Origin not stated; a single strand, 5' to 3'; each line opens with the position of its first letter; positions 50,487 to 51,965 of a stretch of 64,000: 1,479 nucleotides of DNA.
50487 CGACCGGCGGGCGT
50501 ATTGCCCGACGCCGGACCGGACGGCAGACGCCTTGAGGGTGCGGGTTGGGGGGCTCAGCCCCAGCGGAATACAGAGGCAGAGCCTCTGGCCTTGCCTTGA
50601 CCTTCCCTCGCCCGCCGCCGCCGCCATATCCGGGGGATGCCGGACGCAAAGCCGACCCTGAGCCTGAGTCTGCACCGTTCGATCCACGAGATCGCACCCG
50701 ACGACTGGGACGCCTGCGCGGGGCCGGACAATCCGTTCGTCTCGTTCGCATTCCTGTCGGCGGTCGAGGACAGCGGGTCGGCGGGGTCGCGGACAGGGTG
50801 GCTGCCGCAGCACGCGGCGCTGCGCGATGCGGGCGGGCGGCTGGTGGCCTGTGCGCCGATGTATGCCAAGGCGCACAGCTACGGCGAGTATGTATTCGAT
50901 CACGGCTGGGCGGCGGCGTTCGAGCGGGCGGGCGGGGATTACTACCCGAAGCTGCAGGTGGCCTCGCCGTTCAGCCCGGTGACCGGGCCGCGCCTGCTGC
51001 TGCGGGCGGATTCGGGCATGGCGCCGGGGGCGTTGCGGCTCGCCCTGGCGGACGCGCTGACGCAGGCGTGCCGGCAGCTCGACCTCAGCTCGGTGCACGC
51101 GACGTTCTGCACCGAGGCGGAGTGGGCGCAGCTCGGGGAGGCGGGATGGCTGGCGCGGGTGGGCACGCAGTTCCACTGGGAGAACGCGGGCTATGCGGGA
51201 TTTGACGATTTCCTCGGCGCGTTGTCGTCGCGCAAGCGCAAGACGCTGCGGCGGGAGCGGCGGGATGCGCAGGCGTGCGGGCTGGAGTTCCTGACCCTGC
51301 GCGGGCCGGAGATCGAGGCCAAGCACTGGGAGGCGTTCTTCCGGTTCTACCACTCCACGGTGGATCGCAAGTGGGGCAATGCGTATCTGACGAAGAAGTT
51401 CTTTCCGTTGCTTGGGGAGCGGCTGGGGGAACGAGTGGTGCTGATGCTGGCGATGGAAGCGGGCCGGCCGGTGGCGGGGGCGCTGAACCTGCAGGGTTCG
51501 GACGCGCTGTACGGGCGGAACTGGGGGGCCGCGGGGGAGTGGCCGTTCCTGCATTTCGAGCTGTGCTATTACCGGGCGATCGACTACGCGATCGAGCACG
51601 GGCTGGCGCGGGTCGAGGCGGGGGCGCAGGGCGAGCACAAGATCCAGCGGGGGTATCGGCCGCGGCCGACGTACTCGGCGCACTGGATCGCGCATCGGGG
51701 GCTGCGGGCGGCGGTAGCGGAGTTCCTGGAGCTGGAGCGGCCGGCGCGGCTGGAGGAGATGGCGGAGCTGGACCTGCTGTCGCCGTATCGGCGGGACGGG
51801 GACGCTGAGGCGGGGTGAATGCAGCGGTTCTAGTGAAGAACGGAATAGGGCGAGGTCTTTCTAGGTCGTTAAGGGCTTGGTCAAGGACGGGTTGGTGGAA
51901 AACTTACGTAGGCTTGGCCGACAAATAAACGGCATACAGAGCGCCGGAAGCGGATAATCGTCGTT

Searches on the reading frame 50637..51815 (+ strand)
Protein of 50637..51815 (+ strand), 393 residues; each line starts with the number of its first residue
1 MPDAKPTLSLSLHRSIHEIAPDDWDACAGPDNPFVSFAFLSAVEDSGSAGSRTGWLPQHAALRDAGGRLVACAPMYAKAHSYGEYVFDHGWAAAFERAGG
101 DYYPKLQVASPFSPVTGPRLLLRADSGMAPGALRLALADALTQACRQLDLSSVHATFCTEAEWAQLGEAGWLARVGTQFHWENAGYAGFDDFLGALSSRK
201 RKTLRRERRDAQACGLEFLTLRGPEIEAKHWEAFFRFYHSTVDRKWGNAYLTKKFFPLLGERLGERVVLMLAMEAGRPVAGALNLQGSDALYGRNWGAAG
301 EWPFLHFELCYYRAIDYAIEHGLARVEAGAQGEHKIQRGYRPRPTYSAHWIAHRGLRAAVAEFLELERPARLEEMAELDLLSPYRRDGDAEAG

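Call 44: find_encoding_contigs(protein=window:50637-51815:+, flank=6000, max_places=6)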
Protein window:50637-51815:+ (393 aa): no gene with exactly this product is on record in the collection.

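Call 57: search_protein_families(library=pfam, proteins=[window:50637-51815:+], max_evalue=0.001)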
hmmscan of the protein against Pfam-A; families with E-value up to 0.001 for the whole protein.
window:50637-51815:+ (393 aa): 2 families
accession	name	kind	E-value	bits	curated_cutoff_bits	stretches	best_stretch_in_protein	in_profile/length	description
PF04339.18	FemAB_like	-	7.5e-156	519.3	27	1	15-386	1-369/369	Peptidogalycan biosysnthesis/recognition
PF13480.13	Acetyltransf_6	-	4.3e-11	43.6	22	1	198-332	1-138/143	Acetyltransferase (GNAT) domain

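Call 64: find_homologous_proteins(query=window:50637-51815:+, max_evalue=1e-50)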
Query window:50637-51815:+ (393 aa): 7996 proteins with E <= 1e-50 among 8000 candidates; the best 120 are listed.
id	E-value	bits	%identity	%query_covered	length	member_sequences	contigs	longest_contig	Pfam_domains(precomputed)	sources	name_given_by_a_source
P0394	3.1e-268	908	100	100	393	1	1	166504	PF13480.14,PF04339.19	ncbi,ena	-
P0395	6.2e-236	801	88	99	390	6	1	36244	PF13480.14,PF04339.19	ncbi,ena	-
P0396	8.7e-235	798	89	99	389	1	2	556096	PF13480.14,PF04339.19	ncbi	-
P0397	4.7e-234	795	88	99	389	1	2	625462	PF13480.14,PF04339.19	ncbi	-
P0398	5.5e-233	792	88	99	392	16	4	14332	PF13480.14,PF04339.19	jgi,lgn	-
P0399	6.1e-233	791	88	99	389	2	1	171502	PF13480.14,PF04339.19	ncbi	-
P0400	1.2e-203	695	78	98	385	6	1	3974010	PF13480.14,PF04339.19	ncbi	-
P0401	6.1e-201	686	76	97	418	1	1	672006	PF13480.14,PF04339.19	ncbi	-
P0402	2.2e-199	681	76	99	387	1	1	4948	PF13480.14,PF04339.19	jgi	jgi:predicted N-acyltransferase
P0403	7.8e-199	679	77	99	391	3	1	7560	PF13480.14,PF04339.19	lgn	-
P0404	1.5e-198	678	77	99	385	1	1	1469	PF13480.14,PF04339.19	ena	-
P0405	1.7e-198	678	77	99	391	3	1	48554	PF13480.14,PF04339.19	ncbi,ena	-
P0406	2.4e-198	678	76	99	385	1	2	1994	PF13480.14,PF04339.19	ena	-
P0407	5.4e-198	676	75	99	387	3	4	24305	PF13480.14,PF04339.19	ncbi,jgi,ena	jgi:predicted N-acyltransferase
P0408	1.2e-197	675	74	100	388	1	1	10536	PF13480.14,PF04339.19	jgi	jgi:predicted N-acyltransferase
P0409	3.7e-197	674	76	98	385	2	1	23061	PF13480.14,PF04339.19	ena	-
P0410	5.2e-197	673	75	99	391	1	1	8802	PF13480.14,PF04339.19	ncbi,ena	-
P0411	8.9e-197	672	77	99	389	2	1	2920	PF13480.14,PF04339.19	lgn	-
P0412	1.5e-196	672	76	97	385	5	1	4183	PF13480.14,PF04339.19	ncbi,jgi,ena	jgi:predicted N-acyltransferase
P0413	2.2e-196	671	76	99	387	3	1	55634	PF13480.14,PF04339.19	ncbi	-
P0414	2.3e-196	671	76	100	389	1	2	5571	PF13480.14,PF04339.19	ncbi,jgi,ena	jgi:predicted N-acyltransferase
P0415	5.8e-196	670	76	100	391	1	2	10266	PF13480.14,PF04339.19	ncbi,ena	-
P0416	6.3e-196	670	76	99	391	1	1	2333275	PF13480.14,PF04339.19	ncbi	-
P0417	6.5e-196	670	75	99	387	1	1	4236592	PF13480.14,PF04339.19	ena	-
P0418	6.5e-196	670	75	98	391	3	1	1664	PF13480.14,PF04339.19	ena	-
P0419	6.8e-196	669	75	99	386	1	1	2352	PF13480.14,PF04339.19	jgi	jgi:predicted N-acyltransferase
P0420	1.2e-195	669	78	97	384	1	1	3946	PF13480.14,PF04339.19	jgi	jgi:predicted N-acyltransferase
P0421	1.3e-195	669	77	97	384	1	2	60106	PF13480.14,PF04339.19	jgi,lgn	jgi:predicted N-acyltransferase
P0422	1.5e-195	668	76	99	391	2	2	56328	PF13480.14,PF04339.19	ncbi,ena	-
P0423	1.6e-195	668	75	99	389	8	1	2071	PF13480.14,PF04339.19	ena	-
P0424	1.9e-195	668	75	99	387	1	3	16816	PF13480.14,PF04339.19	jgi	jgi:uncharacterized protein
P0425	2.0e-195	668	75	98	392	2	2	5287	PF13480.14,PF04339.19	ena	-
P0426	2.0e-195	668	76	98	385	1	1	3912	PF13480.14,PF04339.19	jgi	-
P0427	2.2e-195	668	76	98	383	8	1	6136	PF13480.14,PF04339.19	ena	-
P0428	2.3e-195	668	76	99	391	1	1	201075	PF13480.14,PF04339.19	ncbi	-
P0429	3.8e-195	667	74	99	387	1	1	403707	PF13480.14,PF04339.19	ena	-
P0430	4.0e-195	667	76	100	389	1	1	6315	PF13480.14,PF04339.19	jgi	jgi:predicted N-acyltransferase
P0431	4.6e-195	667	75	98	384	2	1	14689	PF13480.14,PF04339.19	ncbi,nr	ncbi:MAG TPA: GNAT family N-acetyltransferase [Acetobacteraceae bacterium]|nr:GNAT family N-acetyltr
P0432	6.0e-195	666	75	99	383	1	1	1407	PF13480.14,PF04339.19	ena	-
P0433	6.2e-195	666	75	99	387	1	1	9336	PF13480.14,PF04339.19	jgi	jgi:predicted N-acyltransferase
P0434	8.9e-195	666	74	99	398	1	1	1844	PF13480.14,PF04339.19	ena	-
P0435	9.5e-195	666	74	98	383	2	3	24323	PF13480.14,PF04339.19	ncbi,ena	-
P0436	1.1e-194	665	74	99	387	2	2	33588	PF13480.14,PF04339.19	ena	-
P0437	1.2e-194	665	74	99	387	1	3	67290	PF13480.14,PF04339.19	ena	-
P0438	1.3e-194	665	75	98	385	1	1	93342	PF13480.14,PF04339.19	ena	-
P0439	1.4e-194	665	74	99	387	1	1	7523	PF13480.14,PF04339.19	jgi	jgi:uncharacterized protein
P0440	1.7e-194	665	75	98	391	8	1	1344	PF13480.14,PF04339.19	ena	-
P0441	2.0e-194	665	75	99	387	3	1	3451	PF13480.14,PF04339.19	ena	-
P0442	2.0e-194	665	76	98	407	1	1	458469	PF13480.14,PF04339.19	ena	-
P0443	2.1e-194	665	75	99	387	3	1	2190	PF13480.14,PF04339.19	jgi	jgi:uncharacterized protein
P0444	2.4e-194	664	76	98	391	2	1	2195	PF13480.14,PF04339.19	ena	-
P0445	2.6e-194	664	75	99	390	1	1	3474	PF13480.14,PF04339.19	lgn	-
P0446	3.2e-194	664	75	97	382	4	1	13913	PF13480.14,PF04339.19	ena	-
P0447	3.5e-194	664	74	97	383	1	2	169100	PF13480.14,PF04339.19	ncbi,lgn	-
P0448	4.4e-194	663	74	99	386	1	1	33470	PF13480.14,PF04339.19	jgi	jgi:uncharacterized protein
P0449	4.7e-194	663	75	95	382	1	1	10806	PF13480.14,PF04339.19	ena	-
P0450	5.0e-194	663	74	99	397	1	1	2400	PF13480.14,PF04339.19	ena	-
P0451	5.1e-194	663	74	99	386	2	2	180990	PF13480.14,PF04339.19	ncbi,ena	-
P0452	5.1e-194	663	74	98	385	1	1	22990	PF13480.14,PF04339.19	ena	-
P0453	5.2e-194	663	75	99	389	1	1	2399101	PF13480.14,PF04339.19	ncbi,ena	-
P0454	5.5e-194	663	74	99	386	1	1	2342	PF13480.14,PF04339.19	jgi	jgi:uncharacterized protein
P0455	7.2e-194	663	74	99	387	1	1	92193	PF13480.14,PF04339.19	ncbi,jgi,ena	-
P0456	7.3e-194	663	74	99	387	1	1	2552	PF13480.14,PF04339.19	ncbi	-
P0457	7.6e-194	663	76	97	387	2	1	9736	PF13480.14,PF04339.19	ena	-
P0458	7.8e-194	663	76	97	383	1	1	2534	PF13480.14,PF04339.19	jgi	jgi:predicted N-acyltransferase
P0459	9.7e-194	662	75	99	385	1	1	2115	PF13480.14,PF04339.19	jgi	jgi:predicted N-acyltransferase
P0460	1.0e-193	662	74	99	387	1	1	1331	PF13480.14,PF04339.19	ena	-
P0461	1.2e-193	662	74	99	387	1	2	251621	PF13480.14,PF04339.19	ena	-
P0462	1.2e-193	662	73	100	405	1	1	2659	PF13480.14,PF04339.19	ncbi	-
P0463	1.2e-193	662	75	98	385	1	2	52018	PF13480.14,PF04339.19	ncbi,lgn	-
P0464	1.3e-193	662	74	99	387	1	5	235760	PF13480.14,PF04339.19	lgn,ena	-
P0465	1.3e-193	662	75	100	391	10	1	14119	PF13480.14,PF04339.19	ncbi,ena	-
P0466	1.4e-193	662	75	100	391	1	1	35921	PF13480.14,PF04339.19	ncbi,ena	-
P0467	1.6e-193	662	75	99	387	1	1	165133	PF13480.14,PF04339.19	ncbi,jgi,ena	jgi:predicted N-acyltransferase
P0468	1.7e-193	662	73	99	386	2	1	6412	PF13480.14,PF04339.19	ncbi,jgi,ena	jgi:predicted N-acyltransferase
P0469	1.8e-193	661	76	97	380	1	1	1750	PF13480.14,PF04339.19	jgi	jgi:predicted N-acyltransferase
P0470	1.9e-193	661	75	100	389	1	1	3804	PF13480.14,PF04339.19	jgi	jgi:predicted N-acyltransferase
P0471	2.0e-193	661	75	98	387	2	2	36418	PF13480.14,PF04339.19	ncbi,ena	-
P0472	2.0e-193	661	73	99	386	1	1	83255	PF13480.14,PF04339.19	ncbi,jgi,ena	jgi:predicted N-acyltransferase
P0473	2.4e-193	661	73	99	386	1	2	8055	PF13480.14,PF04339.19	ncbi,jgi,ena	jgi:predicted N-acyltransferase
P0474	2.5e-193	661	74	100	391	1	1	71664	PF13480.14,PF04339.19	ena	-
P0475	2.6e-193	661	75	98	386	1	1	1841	PF13480.14,PF04339.19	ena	-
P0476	2.6e-193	661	76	99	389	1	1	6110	PF13480.14,PF04339.19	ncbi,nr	ncbi:MAG: N-acetyltransferase [Gluconacetobacter diazotrophicus]|nr:N-acetyltransferase [Gluconaceto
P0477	2.9e-193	661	74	99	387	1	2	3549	PF13480.14,PF04339.19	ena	-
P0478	3.1e-193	661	74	99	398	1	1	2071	PF13480.14,PF04339.19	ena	-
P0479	3.1e-193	661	75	99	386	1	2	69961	PF13480.14,PF04339.19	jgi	jgi:predicted N-acyltransferase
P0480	3.8e-193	660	76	98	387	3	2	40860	PF13480.14,PF04339.19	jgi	jgi:predicted N-acyltransferase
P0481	3.8e-193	660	74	99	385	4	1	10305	PF13480.14,PF04339.19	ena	-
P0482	4.7e-193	660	75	99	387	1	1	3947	PF13480.14,PF04339.19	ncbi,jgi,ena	jgi:predicted N-acyltransferase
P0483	4.8e-193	660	74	99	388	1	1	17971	PF13480.14,PF04339.19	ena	-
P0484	5.2e-193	660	73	100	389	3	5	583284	PF13480.14,PF04339.19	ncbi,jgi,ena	jgi:predicted N-acyltransferase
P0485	5.4e-193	660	75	99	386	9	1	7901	PF13480.14,PF04339.19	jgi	jgi:predicted N-acyltransferase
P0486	6.2e-193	660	76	95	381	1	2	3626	PF13480.14,PF04339.19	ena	-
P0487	6.8e-193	660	73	99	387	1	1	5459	PF13480.14,PF04339.19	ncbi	-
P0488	6.9e-193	660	72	99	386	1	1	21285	PF13480.14,PF04339.19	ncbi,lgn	-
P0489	7.6e-193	659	76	99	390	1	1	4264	PF13480.14,PF04339.19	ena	-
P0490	7.9e-193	659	75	98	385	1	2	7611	PF13480.14,PF04339.19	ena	-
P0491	8.5e-193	659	74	98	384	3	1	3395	PF13480.14,PF04339.19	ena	-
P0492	8.8e-193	659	75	98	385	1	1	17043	PF13480.14,PF04339.19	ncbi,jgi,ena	jgi:predicted N-acyltransferase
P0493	9.0e-193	659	74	99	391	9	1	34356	PF13480.14,PF04339.19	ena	-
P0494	9.1e-193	659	74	99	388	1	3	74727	PF13480.14,PF04339.19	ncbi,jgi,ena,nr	ncbi:MAG TPA: GNAT family N-acetyltransferase [Acetobacteraceae bacterium]|nr:GNAT family N-acetyltr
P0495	1.1e-192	659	74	99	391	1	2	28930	PF13480.14,PF04339.19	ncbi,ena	-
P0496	1.1e-192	659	75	98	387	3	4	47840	PF13480.14,PF04339.19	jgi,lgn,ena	jgi:uncharacterized protein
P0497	1.1e-192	659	75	98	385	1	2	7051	PF13480.14,PF04339.19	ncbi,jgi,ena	jgi:predicted N-acyltransferase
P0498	1.1e-192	659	73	99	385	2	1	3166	PF13480.14,PF04339.19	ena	-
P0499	1.2e-192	659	76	98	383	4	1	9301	PF13480.14,PF04339.19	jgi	-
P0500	1.2e-192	659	74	97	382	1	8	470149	PF13480.14,PF04339.19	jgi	jgi:predicted N-acyltransferase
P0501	1.2e-192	659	74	99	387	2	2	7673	PF13480.14,PF04339.19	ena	-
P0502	1.3e-192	659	76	97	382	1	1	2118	PF13480.14,PF04339.19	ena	-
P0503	1.9e-192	658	74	99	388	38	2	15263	PF13480.14,PF04339.19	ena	-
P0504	2.0e-192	658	74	99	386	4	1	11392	PF13480.14,PF04339.19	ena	-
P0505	2.2e-192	658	75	99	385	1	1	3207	PF13480.14,PF04339.19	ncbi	-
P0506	2.2e-192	658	75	98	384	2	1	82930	PF13480.14,PF04339.19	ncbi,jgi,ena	jgi:predicted N-acyltransferase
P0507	3.0e-192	657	75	99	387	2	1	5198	PF13480.14,PF04339.19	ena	-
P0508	3.0e-192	657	74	98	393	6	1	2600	PF13480.14,PF04339.19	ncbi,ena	-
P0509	3.5e-192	657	75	99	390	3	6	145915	PF13480.14,PF04339.19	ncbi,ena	-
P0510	3.6e-192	657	73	99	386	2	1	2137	PF13480.14,PF04339.19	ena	-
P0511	3.7e-192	657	74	99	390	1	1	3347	PF13480.14,PF04339.19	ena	-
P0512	3.8e-192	657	75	98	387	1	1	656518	PF13480.14,PF04339.19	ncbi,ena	-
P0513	4.1e-192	657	75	98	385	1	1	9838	PF13480.14,PF04339.19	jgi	jgi:predicted N-acyltransferase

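Call 66: find_encoding_contigs(protein=P0396, flank=6000, max_places=2)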
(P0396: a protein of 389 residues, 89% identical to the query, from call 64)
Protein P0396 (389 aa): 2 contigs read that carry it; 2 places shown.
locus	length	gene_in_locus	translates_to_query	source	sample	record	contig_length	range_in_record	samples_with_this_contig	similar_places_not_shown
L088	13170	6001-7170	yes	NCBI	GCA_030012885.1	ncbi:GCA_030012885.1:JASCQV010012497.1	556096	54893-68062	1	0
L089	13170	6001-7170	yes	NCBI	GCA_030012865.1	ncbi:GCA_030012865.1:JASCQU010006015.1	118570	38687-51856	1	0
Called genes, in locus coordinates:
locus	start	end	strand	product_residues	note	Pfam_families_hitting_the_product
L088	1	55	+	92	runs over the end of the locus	PF02604:PhdYeFM_antitox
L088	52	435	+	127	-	PF01850:PIN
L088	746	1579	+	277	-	-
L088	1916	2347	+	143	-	PF13340:DUF4096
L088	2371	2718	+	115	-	PF01609:DDE_Tnp_1, PF13586:DDE_Tnp_1_2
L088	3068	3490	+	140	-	PF13470:PIN_3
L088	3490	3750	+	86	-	PF05534:HicB (weak)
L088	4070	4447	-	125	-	PF03992:ABM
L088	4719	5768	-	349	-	PF01381:HTH_3 (weak)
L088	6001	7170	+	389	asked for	PF04339:FemAB_like, PF13480:Acetyltransf_6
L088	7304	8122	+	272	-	PF20434:BD-FAE, PF07859:Abhydrolase_3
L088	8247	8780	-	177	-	PF04248:NTP_transf_9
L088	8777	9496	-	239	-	PF01872:RibD_C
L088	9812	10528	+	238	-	PF00483:NTP_transferase (faint), PF12804:NTP_transf_3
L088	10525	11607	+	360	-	PF01066:CDP-OH_P_transf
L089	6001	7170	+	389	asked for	PF04339:FemAB_like, PF13480:Acetyltransf_6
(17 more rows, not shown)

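Call 67: find_encoding_contigs(protein=P0397, flank=6000, max_places=2)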
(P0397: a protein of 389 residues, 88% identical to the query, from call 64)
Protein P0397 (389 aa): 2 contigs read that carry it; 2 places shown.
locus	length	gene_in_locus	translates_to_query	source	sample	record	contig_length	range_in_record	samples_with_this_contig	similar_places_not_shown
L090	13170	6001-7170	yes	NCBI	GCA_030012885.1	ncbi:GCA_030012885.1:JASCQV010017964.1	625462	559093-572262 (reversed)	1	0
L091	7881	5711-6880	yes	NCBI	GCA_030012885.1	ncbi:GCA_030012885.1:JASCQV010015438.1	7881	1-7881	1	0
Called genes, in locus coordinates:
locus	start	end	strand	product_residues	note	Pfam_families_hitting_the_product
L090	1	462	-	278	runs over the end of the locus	PF01226:Form_Nir_trans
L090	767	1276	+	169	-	PF14588:YjgF_endoribonc, PF01042:Ribonuc_L-PSP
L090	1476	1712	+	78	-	PF02604:PhdYeFM_antitox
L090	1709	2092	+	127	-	PF01850:PIN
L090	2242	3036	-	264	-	-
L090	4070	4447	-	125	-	PF03992:ABM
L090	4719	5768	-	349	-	PF01381:HTH_3 (weak)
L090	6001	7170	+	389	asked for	PF04339:FemAB_like, PF13480:Acetyltransf_6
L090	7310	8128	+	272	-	PF20434:BD-FAE, PF07859:Abhydrolase_3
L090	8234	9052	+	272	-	-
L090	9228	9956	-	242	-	-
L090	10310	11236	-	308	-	PF12760:Zn_ribbon_IS1595, PF12762:DDE_Tnp_IS1595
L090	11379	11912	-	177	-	PF04248:NTP_transf_9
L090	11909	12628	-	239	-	PF01872:RibD_C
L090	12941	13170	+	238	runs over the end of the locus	PF00483:NTP_transferase (faint), PF12804:NTP_transf_3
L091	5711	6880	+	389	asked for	PF04339:FemAB_like, PF13480:Acetyltransf_6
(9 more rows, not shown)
